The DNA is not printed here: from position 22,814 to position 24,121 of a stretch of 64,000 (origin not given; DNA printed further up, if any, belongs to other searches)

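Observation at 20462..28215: TonB-dependent receptor followed by five tandem, recombining paralogs of an unknown lipoprotein family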

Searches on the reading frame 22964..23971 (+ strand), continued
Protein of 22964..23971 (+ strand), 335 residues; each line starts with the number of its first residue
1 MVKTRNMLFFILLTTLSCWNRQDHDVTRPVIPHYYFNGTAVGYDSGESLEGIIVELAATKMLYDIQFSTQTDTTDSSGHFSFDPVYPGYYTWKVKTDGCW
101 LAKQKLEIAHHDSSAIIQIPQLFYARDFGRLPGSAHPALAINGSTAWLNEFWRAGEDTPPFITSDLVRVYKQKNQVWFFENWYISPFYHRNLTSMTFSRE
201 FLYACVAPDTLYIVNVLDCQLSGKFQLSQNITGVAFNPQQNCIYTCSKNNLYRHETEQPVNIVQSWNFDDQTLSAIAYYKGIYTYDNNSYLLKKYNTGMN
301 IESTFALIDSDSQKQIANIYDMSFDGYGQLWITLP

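Call 50: search_protein_representatives(alignment_id=A2)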
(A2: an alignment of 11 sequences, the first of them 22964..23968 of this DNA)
Query: 11 sequences, 335 profile positions. Proteins with E-value up to 0.001 (for the whole library): 1603; up to 1e-10: 241; up to 1e-30: 46. The best 150 are listed.
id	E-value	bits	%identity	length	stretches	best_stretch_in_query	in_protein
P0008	7.7e-161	551.3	-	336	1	5-334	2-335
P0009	1.8e-141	487.7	-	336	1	1-334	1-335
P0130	1.7e-112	392.4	-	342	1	2-334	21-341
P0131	5.0e-109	381.0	-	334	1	14-334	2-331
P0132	2.1e-108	378.9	-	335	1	6-334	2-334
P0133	2.8e-104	365.4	-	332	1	1-333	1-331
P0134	2.7e-102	358.8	-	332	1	7-334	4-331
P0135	1.3e-98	346.7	-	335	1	6-334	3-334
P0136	2.5e-96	339.2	-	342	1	3-334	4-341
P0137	8.7e-81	288.1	-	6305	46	60-118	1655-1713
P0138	2.1e-76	273.7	-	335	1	8-333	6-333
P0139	4.9e-69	249.5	-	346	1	5-334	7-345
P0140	8.2e-63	229.0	-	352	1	4-333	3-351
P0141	2.5e-61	224.1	-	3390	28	39-101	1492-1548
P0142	5.3e-61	223.1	-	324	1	1-333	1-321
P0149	1.6e-38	149.2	-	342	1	7-333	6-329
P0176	1.4e-29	119.8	-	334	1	3-333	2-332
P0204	7.3e-24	101.0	-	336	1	6-333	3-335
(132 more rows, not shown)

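Call 52: find_encoding_contigs(protein=P0005, flank=6000, max_places=6)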
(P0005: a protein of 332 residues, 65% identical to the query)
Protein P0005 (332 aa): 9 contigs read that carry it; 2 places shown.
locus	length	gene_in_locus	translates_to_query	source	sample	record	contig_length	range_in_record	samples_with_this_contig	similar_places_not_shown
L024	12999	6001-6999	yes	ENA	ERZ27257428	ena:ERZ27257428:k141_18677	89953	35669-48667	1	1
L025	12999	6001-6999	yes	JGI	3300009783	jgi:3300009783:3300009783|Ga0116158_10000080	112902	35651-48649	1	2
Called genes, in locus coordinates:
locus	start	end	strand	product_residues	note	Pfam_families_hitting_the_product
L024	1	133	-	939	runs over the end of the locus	PF05547:Peptidase_M6, PF13860:FlgD_ig (weak)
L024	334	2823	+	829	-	PF13620:CarboxypepD_reg, PF13715:CarbopepD_reg_2, PF07715:Plug (weak)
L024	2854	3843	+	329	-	PF13620:CarboxypepD_reg (weak)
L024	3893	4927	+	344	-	PF13620:CarboxypepD_reg (faint)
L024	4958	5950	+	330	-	PF13620:CarboxypepD_reg (weak)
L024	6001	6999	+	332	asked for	PF13620:CarboxypepD_reg (weak)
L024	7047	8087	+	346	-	-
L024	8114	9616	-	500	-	PF13620:CarboxypepD_reg, PF13715:CarbopepD_reg_2, PF26550:Tricorn_2nd (faint), PF07676:PD40 (faint), PF00930:DPPIV_N (faint), PF26549:Tricorn_N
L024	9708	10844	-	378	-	PF00691:OmpA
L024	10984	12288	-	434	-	-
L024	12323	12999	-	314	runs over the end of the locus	PF07012:Curlin_rpt (faint)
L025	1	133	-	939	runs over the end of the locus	PF05547:Peptidase_M6, PF13860:FlgD_ig (weak)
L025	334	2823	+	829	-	PF13620:CarboxypepD_reg, PF13715:CarbopepD_reg_2, PF07715:Plug (weak)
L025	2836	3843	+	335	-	PF13620:CarboxypepD_reg (weak)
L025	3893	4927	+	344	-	PF13620:CarboxypepD_reg (faint)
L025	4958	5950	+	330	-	PF13620:CarboxypepD_reg (weak)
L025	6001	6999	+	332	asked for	PF13620:CarboxypepD_reg (weak)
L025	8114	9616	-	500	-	PF13620:CarboxypepD_reg, PF13715:CarbopepD_reg_2, PF26550:Tricorn_2nd (faint), PF07676:PD40 (faint), PF00930:DPPIV_N (faint), PF26549:Tricorn_N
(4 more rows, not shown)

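Call 73: search_protein_families(library=pfam, proteins=[L008:2504-5131:-, L008:6867-7940:-, L008:9671-12844:-, L013:5035-6576:-, L013:6647-7786:-, L013:9075-10028:+, L013:11779-13317:+], max_evalue=0.001)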
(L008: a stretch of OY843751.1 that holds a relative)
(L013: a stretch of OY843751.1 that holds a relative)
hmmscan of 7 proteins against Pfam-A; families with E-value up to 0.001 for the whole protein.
L008:2504-5131:- (875 aa): 3 families
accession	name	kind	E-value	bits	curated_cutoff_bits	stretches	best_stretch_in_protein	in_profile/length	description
PF08757.17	CotH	-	1.4e-56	192.8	23.8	1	71-376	1-322/322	CotH kinase protein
PF00932.25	LTD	-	3.4e-21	76.1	34.3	2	622-732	6-107/109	Lamin Tail Domain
PF18962.6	Por_Secre_tail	-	4.6e-10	40.1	27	1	799-871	2-73/75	Secretion system C-terminal sorting domain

L008:6867-7940:- (357 aa): 1 family
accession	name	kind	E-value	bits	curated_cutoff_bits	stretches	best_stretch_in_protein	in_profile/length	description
PF04055.27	Radical_SAM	-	2.1e-08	34.9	29.5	1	38-146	3-110/166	Radical SAM superfamily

L008:9671-12844:- (1057 aa): 6 families
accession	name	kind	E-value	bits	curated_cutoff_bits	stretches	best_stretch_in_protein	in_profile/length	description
PF00176.29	SNF2-rel_dom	-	8e-76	255.3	24.9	1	602-881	1-290/290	SNF2-related domain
PF08455.15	SNF2_assoc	-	4.3e-32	111.9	27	1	224-573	13-353/373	Bacterial SNF2 helicase associated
PF00271.37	Helicase_C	-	5.3e-25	88.2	23.5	1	892-1002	2-110/110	Helicase conserved C-terminal domain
PF04851.21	ResIII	-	5.4e-09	36.6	22.5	1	598-753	3-163/164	Type III restriction enzyme, res subunit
PF11496.14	HDA2-3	-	1.4e-05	24.8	27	1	885-1031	84-239/278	Class II histone deacetylase complex subunits 2 and 3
PF16203.11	ERCC3_RAD25_C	-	9.8e-05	22.2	27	1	905-1017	58-172/248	ERCC3/RAD25/XPB C-terminal helicase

L013:5035-6576:- (513 aa): 3 families
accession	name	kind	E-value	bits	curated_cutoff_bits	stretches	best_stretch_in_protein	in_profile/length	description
PF19289.4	PmbA_TldD_3rd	-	6e-63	212.4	22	1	278-511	2-220/220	PmbA/TldA metallopeptidase C-terminal domain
PF19290.4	PmbA_TldD_2nd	-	1.1e-16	61.7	20.9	1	163-269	3-108/109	PmbA/TldA metallopeptidase central domain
PF01523.21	PmbA_TldD_1st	-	1.7e-12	47.7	20.9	1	73-137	1-65/65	PmbA/TldA metallopeptidase domain 1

L013:6647-7786:- (379 aa): 1 family
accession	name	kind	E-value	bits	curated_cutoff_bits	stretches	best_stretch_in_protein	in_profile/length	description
PF02595.20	Gly_kinase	-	2.5e-138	461.5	23.3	1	3-372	1-370/372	Glycerate kinase family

L013:9075-10028:+ (317 aa): 1 family
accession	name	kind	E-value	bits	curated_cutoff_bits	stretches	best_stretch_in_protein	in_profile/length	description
PF03372.29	Exo_endo_phos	-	7.1e-06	26.4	24.5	1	39-217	2-157/225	Endonuclease/Exonuclease/phosphatase family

L013:11779-13317:+ (512 aa): 3 families
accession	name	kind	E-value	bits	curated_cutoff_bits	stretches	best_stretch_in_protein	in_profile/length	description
PF00884.28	Sulfatase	-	2.7e-63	214.5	25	1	57-385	1-301/301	Sulfatase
PF16347.10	SGSH_C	-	2.9e-16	60.4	29.3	1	340-481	8-145/154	N-sulphoglucosamine sulphohydrolase, C-terminal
PF01663.27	Phosphodiest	-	3.2e-08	34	23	1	281-329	183-231/342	Type I phosphodiesterase / nucleotide pyrophosphatase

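Call 74: search_solved_structures(query=A3, max_evalue=10)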
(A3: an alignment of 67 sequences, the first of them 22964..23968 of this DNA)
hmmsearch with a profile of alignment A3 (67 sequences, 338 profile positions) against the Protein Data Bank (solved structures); distinct sequences matched with E-value up to 10: 71 (the best 60 are shown).
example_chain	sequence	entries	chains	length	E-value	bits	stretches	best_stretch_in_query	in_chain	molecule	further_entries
9c7v_B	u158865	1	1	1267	1.4e-11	47.6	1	80-109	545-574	BOS complex subunit NOMO2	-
8ptf_A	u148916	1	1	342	1.2e-07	34.7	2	135-241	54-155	YncE family protein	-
8ptd_A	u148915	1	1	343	1.2e-07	34.7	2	135-241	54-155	YncE family protein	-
2z2n_A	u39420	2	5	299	6.6e-06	29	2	180-297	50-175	virginiamycin B lyase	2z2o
2z2p_A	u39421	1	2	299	1.6e-05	27.7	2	181-295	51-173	Virginiamycin B lyase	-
4wi0_B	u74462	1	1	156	2.5e-05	27.1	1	68-104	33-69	Cellulosomal scaffoldin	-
4u3s_B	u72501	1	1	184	3.6e-05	26.6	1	68-104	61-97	Cellulosomal scaffoldin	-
7dxn_A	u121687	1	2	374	0.00014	24.6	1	196-264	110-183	Membrane associated protein kinase with beta-propeller domain, pyrrolo-quinoline quinone b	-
8blw_B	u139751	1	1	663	0.00036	23.3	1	136-246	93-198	YncE family protein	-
3ott_A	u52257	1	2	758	0.0015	21.3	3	183-239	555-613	Two-component system sensor histidine kinase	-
3va6_A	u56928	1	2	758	0.0015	21.2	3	183-239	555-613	Two-component system sensor histidine kinase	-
5t2a_7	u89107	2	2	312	0.0017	21.1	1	174-277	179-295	RACK1 | LACK1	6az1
2faw_A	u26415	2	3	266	0.0022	20.7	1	163-266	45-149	glutamine cyclotransferase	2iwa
6rgo_A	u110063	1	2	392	0.0024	20.6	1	163-268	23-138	Autophagy-related protein 21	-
3is1_X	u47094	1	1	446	0.0066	19.1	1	59-118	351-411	Uro-adherence factor A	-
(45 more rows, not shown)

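Call 75: search_protein_families(library=pfam, alignment_id=A3, max_evalue=0.01)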
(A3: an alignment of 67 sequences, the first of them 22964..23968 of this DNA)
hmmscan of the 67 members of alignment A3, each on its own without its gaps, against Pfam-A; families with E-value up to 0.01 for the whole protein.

A. member 1, window:22964-23968:+ (335 aa): 3 families
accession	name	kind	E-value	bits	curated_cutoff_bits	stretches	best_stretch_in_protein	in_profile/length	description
PF13620.12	CarboxypepD_reg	-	6e-06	27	32.3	1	41-109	7-70/82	Carboxypeptidase regulatory-like domain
PF17210.9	SdrD_B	-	0.0021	18.7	29.7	1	48-97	23-67/112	SdrD B-like domain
PF14686.12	fn3_3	-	0.0093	16.2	24.4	0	37-105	6-64/75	Polysaccharide lyase family 4, domain II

B. families by the number of members that match (of 67 scanned): 10 families
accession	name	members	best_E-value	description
PF13620.12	CarboxypepD_reg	57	2.4e-10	Carboxypeptidase regulatory-like domain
PF13715.12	CarbopepD_reg_2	15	6.9e-09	CarboxypepD_reg-like domain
PF14686.12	fn3_3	14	3.4e-05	Polysaccharide lyase family 4, domain II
PF17802.7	SpaA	12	0.00037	Prealbumin-like fold domain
PF17210.9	SdrD_B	11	0.00036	SdrD B-like domain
PF20598.4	DUF6795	3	0.0011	Domain of unknown function (DUF6795)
PF21959.2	DUF6923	1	0.00081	Repeat of unknown function (DUF6923)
PF07494.17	Reg_prop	1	0.0014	Two component regulator propeller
PF08400.16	phage_tail_N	1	0.0024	Prophage tail fibre N-terminal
PF23193.1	NOMO_3rd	1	0.0034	NOMO third transthyretin-like domain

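Call 78: search_solved_structures(query=A3, max_evalue=0.001, show_alignments=4)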
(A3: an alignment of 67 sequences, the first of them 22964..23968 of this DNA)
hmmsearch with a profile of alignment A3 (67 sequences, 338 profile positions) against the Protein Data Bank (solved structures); distinct sequences matched with E-value up to 0.001: 9.
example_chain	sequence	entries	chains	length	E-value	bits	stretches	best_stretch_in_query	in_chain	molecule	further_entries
9c7v_B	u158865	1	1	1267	1.4e-11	47.6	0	80-109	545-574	BOS complex subunit NOMO2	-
8ptf_A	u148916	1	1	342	1.2e-07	34.7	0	135-241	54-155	YncE family protein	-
8ptd_A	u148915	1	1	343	1.2e-07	34.7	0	135-241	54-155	YncE family protein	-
2z2n_A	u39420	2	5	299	6.6e-06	29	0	180-297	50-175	virginiamycin B lyase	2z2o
2z2p_A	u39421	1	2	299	1.6e-05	27.7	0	181-295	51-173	Virginiamycin B lyase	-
4wi0_B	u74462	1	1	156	2.5e-05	27.1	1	68-104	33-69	Cellulosomal scaffoldin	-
4u3s_B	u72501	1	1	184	3.6e-05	26.6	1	68-104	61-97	Cellulosomal scaffoldin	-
7dxn_A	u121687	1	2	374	0.00014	24.6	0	196-264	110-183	Membrane associated protein kinase with beta-propeller domain, pyrrolo-quinoline quinone b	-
8blw_B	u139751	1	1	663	0.00036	23.3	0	136-246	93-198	YncE family protein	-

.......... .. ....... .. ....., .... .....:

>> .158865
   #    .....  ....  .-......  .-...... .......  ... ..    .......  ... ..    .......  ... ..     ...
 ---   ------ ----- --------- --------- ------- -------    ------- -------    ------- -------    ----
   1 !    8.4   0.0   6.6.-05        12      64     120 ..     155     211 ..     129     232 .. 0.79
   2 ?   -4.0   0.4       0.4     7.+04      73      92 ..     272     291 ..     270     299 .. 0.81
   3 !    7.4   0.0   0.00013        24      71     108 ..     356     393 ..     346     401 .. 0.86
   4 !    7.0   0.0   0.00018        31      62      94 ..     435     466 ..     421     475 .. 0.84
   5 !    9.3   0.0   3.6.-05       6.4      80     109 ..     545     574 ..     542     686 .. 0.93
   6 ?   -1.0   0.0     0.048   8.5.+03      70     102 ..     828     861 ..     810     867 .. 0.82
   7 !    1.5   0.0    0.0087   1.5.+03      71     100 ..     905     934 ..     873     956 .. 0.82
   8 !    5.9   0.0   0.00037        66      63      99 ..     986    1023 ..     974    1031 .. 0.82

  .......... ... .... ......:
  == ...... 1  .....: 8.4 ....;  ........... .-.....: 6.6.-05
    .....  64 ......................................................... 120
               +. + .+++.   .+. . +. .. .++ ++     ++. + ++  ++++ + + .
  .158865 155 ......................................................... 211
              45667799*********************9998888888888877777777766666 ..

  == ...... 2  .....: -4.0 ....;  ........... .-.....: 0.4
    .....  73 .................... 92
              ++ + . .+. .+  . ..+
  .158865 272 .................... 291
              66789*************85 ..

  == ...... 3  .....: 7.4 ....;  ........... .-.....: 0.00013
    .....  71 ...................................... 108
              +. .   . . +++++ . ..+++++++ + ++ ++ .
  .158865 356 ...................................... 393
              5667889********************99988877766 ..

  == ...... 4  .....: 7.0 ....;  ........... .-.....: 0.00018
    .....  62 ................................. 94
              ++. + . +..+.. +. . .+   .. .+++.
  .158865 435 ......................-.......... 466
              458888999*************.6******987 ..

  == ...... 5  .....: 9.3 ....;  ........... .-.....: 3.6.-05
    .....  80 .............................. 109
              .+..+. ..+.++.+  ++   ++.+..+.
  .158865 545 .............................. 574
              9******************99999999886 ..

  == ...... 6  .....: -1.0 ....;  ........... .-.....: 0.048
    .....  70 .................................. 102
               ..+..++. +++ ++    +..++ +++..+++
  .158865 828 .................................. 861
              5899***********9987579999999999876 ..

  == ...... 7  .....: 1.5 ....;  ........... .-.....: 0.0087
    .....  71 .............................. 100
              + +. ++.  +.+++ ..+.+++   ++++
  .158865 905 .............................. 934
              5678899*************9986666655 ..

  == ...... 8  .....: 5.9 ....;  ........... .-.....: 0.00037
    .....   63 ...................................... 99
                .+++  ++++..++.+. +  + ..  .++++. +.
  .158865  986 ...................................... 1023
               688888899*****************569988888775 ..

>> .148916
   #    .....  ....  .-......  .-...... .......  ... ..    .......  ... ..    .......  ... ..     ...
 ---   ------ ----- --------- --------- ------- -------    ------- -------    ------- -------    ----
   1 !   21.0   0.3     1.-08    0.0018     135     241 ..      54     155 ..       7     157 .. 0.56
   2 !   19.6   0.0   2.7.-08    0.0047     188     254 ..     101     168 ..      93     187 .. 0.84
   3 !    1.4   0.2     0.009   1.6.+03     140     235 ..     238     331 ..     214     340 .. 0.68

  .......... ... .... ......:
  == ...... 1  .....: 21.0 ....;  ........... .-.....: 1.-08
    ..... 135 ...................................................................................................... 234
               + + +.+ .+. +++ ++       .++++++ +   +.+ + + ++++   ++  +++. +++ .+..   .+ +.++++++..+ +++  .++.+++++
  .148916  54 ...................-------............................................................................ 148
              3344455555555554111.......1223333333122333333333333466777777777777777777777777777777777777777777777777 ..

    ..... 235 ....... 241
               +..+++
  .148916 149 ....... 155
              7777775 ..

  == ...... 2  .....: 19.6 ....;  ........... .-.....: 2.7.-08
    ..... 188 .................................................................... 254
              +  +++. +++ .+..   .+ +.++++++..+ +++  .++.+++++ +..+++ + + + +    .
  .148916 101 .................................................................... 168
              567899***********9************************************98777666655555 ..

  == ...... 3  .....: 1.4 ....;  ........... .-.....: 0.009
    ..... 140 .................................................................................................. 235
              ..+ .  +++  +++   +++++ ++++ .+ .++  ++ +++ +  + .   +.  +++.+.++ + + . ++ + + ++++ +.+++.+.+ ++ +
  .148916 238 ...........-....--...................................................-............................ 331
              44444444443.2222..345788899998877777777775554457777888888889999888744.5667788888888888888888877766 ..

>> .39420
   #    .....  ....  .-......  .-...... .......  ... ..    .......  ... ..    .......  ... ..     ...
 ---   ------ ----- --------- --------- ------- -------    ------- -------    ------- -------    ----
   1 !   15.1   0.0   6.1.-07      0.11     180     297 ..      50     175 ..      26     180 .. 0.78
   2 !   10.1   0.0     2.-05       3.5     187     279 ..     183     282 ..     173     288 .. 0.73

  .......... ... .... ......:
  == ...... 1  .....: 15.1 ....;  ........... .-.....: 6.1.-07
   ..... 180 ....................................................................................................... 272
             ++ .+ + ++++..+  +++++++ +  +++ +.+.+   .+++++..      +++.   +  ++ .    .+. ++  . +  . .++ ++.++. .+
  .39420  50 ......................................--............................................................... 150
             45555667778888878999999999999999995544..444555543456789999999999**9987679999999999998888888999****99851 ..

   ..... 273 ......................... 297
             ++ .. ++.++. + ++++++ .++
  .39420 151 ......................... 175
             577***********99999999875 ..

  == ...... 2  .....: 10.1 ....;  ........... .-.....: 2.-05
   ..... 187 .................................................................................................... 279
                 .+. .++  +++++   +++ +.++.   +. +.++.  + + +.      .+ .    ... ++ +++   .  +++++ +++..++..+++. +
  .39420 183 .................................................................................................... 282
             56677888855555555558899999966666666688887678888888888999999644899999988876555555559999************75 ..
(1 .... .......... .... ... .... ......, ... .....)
